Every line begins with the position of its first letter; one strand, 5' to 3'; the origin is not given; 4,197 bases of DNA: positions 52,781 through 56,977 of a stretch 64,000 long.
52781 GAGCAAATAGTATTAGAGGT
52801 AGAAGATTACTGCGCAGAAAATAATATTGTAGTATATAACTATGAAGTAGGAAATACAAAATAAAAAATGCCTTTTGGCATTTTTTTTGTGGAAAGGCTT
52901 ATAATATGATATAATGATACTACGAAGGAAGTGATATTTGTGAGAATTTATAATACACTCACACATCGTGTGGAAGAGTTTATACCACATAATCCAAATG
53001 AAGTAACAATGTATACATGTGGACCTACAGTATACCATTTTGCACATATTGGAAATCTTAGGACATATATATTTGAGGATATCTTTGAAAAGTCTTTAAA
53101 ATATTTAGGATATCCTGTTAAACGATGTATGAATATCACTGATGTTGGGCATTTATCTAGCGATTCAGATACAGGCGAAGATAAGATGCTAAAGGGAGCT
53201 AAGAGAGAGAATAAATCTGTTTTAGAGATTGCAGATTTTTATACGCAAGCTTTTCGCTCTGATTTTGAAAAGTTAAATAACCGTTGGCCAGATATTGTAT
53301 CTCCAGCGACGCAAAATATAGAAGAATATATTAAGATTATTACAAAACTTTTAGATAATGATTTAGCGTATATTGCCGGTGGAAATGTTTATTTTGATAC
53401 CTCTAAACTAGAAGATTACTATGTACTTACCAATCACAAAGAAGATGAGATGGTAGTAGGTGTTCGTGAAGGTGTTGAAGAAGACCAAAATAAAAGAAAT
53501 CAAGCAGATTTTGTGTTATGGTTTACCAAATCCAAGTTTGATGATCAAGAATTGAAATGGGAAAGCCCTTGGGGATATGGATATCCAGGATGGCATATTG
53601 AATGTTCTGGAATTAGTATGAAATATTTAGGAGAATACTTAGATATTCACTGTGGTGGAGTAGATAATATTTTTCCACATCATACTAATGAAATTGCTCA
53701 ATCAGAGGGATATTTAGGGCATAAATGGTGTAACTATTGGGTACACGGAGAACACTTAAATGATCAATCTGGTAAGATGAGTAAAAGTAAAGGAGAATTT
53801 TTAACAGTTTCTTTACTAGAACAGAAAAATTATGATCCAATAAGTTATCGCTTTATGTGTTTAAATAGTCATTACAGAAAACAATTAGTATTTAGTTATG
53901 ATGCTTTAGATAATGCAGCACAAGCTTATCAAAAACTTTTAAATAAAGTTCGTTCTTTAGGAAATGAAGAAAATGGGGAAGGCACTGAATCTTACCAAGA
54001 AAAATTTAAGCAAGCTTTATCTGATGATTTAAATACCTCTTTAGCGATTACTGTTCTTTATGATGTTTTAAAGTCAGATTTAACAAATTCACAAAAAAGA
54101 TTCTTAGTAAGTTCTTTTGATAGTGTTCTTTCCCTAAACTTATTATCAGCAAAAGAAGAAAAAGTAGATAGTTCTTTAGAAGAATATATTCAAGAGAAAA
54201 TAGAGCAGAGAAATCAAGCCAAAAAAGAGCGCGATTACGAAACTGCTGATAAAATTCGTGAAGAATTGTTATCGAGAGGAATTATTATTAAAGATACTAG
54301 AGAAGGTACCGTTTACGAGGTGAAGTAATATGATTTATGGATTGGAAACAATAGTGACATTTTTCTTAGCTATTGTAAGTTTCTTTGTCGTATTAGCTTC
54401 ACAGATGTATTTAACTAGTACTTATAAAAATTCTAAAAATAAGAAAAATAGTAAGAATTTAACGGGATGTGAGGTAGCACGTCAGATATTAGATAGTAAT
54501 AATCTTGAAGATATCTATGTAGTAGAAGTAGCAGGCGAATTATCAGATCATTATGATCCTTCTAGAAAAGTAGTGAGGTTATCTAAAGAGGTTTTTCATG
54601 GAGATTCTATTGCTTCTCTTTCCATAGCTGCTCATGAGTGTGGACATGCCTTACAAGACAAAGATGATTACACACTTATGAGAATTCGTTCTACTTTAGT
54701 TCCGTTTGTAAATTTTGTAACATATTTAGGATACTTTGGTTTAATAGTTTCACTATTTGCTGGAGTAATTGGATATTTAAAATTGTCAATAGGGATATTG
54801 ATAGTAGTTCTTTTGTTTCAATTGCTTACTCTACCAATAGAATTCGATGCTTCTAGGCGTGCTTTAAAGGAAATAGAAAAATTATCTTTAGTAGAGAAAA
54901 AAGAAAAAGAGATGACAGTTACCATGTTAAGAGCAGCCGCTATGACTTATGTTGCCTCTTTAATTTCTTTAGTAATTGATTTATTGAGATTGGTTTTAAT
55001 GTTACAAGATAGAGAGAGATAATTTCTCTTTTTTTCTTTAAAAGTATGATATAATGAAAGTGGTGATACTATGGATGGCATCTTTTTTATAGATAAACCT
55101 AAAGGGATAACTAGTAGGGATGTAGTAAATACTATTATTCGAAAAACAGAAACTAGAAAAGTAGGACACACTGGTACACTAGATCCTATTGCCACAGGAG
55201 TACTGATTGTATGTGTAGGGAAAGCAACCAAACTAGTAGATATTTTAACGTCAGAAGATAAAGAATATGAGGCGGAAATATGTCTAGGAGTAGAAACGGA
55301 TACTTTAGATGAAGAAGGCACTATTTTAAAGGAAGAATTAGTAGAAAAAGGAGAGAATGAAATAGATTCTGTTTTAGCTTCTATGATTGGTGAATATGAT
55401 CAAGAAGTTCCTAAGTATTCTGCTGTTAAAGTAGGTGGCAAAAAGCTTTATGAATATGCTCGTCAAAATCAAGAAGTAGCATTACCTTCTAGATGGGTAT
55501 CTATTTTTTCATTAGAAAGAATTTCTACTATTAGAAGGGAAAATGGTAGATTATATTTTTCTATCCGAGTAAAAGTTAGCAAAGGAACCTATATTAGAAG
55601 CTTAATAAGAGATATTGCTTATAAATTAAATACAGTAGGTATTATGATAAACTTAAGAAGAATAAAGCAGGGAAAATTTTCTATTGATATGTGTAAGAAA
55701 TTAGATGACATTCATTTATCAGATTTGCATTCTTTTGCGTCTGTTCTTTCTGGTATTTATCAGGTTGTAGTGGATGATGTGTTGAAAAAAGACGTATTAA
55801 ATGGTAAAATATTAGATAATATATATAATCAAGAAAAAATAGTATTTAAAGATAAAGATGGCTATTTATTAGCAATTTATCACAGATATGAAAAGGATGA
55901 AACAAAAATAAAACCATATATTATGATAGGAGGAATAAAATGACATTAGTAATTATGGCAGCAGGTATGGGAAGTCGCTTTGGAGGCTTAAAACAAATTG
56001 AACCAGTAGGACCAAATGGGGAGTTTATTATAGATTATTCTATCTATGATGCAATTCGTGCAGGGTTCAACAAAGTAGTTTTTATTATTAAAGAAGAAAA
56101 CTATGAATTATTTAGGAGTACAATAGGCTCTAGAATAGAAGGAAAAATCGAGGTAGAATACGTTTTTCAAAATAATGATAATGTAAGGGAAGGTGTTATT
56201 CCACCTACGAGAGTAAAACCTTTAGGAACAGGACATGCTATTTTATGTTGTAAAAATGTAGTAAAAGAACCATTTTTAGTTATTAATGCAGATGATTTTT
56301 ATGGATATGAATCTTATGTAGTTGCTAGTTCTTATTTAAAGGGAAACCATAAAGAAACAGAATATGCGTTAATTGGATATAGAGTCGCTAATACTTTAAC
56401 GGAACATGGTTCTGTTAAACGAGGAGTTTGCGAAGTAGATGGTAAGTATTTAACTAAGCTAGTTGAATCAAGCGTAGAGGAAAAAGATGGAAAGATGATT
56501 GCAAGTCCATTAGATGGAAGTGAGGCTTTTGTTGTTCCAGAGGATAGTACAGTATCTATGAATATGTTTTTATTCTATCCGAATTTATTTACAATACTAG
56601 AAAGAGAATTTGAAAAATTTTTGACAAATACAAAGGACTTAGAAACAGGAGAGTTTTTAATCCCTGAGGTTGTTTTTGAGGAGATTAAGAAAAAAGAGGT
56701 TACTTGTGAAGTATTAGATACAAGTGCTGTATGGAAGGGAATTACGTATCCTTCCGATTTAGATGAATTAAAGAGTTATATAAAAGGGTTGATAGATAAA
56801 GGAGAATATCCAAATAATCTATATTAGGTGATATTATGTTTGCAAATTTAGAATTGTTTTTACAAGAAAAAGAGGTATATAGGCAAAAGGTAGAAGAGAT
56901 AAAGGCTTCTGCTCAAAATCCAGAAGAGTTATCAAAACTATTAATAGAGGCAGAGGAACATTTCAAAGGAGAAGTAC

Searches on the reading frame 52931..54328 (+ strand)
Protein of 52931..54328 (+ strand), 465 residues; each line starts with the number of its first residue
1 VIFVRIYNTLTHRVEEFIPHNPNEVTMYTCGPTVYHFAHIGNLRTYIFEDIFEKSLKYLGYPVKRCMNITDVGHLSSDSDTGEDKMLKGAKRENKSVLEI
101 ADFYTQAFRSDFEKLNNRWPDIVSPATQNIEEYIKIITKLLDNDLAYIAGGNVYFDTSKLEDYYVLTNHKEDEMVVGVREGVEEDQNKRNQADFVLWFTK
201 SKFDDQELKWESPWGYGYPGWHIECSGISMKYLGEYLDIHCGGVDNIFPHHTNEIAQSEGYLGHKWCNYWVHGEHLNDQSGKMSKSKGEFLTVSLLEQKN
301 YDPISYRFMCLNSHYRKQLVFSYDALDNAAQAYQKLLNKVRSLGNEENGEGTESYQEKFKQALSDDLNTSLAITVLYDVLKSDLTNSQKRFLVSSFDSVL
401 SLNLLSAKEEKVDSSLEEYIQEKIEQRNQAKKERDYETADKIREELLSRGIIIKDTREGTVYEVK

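Call 27: search_protein_families(library=pfam, proteins=[window:52931-54328:+], max_evalue=0.00001)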
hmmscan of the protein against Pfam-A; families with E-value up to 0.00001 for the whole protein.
window:52931-54328:+ (465 aa): 3 families
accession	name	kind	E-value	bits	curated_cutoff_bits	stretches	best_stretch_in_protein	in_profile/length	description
PF01406.26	tRNA-synt_1e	-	1.1e-88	298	27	1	19-330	4-300/301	tRNA synthetases class I (C) catalytic domain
PF09334.17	tRNA-synt_1g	-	2.4e-07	30.3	20.1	0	37-159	13-126/391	tRNA synthetases class I (M)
PF09190.17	DALR_2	-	4.9e-06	27.4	22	0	358-381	1-24/57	DALR domain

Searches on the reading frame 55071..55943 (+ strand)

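Call 27: search_protein_families(library=pfam, proteins=[window:55071-55943:+], max_evalue=0.00001)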
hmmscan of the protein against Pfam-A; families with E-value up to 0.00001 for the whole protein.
window:55071-55943:+ (290 aa): 2 families
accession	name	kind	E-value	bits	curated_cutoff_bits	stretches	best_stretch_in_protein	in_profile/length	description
PF01509.24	TruB_N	-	3e-51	174.2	27.3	1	25-175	3-149/149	TruB family pseudouridylate synthase (N terminal domain)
PF16198.10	TruB_C_2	-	1.4e-06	28.8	29.3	1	176-215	1-40/66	tRNA pseudouridylate synthase B C-terminal domain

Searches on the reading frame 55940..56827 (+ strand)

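Call 27: search_protein_families(library=pfam, proteins=[window:55940-56827:+], max_evalue=0.00001)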
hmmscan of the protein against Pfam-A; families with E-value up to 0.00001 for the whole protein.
window:55940-56827:+ (295 aa): 1 family
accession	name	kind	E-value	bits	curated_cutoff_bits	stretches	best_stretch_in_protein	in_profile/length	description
PF00483.29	NTP_transferase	-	3.1e-11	43.8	21.2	1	4-266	3-227/245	Nucleotidyl transferase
